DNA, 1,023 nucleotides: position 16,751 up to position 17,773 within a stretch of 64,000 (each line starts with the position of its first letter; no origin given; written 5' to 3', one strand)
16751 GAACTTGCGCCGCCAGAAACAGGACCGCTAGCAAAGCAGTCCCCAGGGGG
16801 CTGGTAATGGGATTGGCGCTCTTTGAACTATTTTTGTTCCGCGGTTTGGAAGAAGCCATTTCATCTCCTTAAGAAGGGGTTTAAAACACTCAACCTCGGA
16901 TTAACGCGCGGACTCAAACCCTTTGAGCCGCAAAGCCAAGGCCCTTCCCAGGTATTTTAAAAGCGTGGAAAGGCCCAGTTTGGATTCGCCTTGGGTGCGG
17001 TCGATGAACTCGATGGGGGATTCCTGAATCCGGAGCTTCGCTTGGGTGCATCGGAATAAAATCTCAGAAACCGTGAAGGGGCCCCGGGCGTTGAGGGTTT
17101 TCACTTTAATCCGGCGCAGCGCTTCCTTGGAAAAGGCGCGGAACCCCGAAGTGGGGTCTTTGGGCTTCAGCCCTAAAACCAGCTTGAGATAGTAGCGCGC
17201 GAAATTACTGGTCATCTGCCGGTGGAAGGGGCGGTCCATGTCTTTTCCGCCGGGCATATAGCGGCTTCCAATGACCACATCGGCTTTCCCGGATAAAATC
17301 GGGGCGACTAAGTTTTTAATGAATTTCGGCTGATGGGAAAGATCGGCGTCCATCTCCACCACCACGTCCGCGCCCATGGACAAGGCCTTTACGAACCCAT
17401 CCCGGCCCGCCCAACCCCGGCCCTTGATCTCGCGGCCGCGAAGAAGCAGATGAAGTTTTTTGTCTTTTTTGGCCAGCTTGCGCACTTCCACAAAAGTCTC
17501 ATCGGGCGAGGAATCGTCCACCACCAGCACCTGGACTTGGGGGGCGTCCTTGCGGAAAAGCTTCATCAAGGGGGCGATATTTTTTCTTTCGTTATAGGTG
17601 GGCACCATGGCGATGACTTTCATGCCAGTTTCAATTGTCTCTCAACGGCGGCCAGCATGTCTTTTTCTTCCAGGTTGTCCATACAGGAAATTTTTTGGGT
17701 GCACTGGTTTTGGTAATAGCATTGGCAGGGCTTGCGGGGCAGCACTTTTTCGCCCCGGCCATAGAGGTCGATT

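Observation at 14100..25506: Putative protein O-mannosylation-type glycosylation island: PMT-like GT-C fused to PA14, Dpm1-like synthase, GT9, NHL propeller and TMEM260-like DUF2723-TPR enzyme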

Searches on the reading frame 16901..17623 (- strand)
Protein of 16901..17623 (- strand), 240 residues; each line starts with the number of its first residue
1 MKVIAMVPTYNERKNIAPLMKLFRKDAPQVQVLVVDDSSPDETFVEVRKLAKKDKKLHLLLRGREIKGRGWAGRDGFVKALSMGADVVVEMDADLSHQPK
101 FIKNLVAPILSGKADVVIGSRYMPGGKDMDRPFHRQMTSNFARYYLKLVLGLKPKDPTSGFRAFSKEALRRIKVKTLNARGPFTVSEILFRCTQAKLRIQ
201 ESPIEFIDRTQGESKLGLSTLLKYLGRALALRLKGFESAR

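Call 5: search_protein_families(library=pfam, proteins=[window:16901-17623:-], max_evalue=0.01)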
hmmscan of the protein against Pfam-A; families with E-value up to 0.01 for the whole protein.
window:16901-17623:- (240 aa): 2 families
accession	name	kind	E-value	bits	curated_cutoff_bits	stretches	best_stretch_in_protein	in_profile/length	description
PF00535.33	Glycos_transf_2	-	1.3e-23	84.2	23.3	1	6-172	3-167/168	Glycosyl transferase family 2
PF13641.12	Glyco_tranf_2_3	-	0.0083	16.6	27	1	4-146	4-145/230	Glycosyltransferase like family 2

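Call 6: search_protein_families(library=ncbifam, proteins=[window:16901-17623:-], max_evalue=0.01)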
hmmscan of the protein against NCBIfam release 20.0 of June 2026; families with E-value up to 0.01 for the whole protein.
window:16901-17623:- (240 aa): 19 families
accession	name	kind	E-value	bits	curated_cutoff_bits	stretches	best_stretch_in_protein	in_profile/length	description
TIGR04182.1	glyco_TIGR04182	equivalog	5.4e-21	75.2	325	1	3-216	2-201/293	S-layer glycoprotein N-glycosyltransferase AglJ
NF047588.1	GlcsyltransPgfSStrep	equivalog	9.2e-15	54.6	500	1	1-222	1-211/308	glycosyltransferase PgfS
NF045692.1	OglycostaseCruG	equivalog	3.4e-12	46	600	1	3-117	43-160/386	2'-O-glycosyltransferase CruG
NF058614.1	PPMAGASynPpgS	equivalog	3.9e-12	46.1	370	1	5-210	4-200/226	polyprenyl-phospho-N-acetylgalactosaminyl synthase PpgS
NF041391.1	DPhHxTase_Halo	equivalog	1.1e-10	40.9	375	1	9-216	3-192/213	dolichyl-phosphate hexose transferase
TIGR03469.1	HpnB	hypoth_equivalog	1.2e-09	37.7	379.25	1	2-116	45-167/386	hopene-associated glycosyltransferase HpnB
NF053846.1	glyco_with_XrtP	equivalog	1.1e-08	34.2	520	1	6-116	46-165/440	XrtP-associated glycosyltransferase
TIGR03937.1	PgaC_IcaA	equivalog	3.8e-08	32.7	422.3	1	3-109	47-150/407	poly-beta-1,6-N-acetyl-D-glucosamine synthase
NF041875.1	EPS_EpsD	equivalog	3.5e-07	29.9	370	1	6-148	4-143/325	exopolysaccharide biosynthesis glycosyltransferase EpsD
NF010496.0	PRK13915.1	equivalog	6.8e-07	28.7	262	1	3-113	33-146/307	glucosyl-3-phosphoglycerate synthase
NF007986.1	PRK10714.1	equivalog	2.4e-06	26.8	529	1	2-223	7-217/316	undecaprenyl-phosphate 4-deoxy-4-formamido-L-arabinose transferase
TIGR01556.1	rhamnosyltran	subfamily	8.6e-05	21.9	200.55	1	20-121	11-111/281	rhamnosyltransferase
TIGR04283.1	glyco_like_mftF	equivalog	0.00022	20.9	182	1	6-51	4-50/221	TIGR04283 family arsenosugar biosynthesis glycosyltransferase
NF050050.1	ProtGlycPglI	equivalog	0.0015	17.9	500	1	4-107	5-106/306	GalNAc(5)-diNAcBac-PP-undecaprenol beta-1,3-glucosyltransferase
NF050113.1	gal_furan_GlfT1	equivalog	0.0016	17.8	330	1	3-95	1-90/290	galactofuranosyltransferase GlfT1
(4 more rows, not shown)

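Call 19: search_solved_structures(query=window:16901-17623:-, max_evalue=0.001)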
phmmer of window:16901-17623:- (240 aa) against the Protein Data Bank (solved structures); distinct sequences matched with E-value up to 0.001: 6.
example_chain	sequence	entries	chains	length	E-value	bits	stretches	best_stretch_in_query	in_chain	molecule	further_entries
5mlz_A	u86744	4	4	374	2e-29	106.1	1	1-228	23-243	Dolichol monophosphate mannose synthase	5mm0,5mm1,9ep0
5tze_C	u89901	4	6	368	9.2e-05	25.4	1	1-132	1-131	Glycosyl transferase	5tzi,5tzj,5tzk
9bhc_C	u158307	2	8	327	0.00017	24.5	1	2-120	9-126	Undecaprenyl-phosphate 4-deoxy-4-formamido-L-arabinose transferase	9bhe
5tz8_A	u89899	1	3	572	0.00021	24.2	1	1-130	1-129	Glycosyl transferase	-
8vxh_A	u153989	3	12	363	0.00023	24.1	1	2-120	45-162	Undecaprenyl-phosphate 4-deoxy-4-formamido-L-arabinose transferase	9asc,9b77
9hwj_A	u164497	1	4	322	0.00033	23.6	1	2-218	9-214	Undecaprenyl-phosphate 4-deoxy-4-formamido-L-arabinose transferase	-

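Call 47: search_solved_structures(query=window:16901-17623:-, max_evalue=1e-10, show_alignments=1)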
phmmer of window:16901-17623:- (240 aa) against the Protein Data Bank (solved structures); distinct sequences matched with E-value up to 1e-10: 1.
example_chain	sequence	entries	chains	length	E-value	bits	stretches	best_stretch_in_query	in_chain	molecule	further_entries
5mlz_A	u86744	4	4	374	2e-29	106.1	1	1-228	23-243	Dolichol monophosphate mannose synthase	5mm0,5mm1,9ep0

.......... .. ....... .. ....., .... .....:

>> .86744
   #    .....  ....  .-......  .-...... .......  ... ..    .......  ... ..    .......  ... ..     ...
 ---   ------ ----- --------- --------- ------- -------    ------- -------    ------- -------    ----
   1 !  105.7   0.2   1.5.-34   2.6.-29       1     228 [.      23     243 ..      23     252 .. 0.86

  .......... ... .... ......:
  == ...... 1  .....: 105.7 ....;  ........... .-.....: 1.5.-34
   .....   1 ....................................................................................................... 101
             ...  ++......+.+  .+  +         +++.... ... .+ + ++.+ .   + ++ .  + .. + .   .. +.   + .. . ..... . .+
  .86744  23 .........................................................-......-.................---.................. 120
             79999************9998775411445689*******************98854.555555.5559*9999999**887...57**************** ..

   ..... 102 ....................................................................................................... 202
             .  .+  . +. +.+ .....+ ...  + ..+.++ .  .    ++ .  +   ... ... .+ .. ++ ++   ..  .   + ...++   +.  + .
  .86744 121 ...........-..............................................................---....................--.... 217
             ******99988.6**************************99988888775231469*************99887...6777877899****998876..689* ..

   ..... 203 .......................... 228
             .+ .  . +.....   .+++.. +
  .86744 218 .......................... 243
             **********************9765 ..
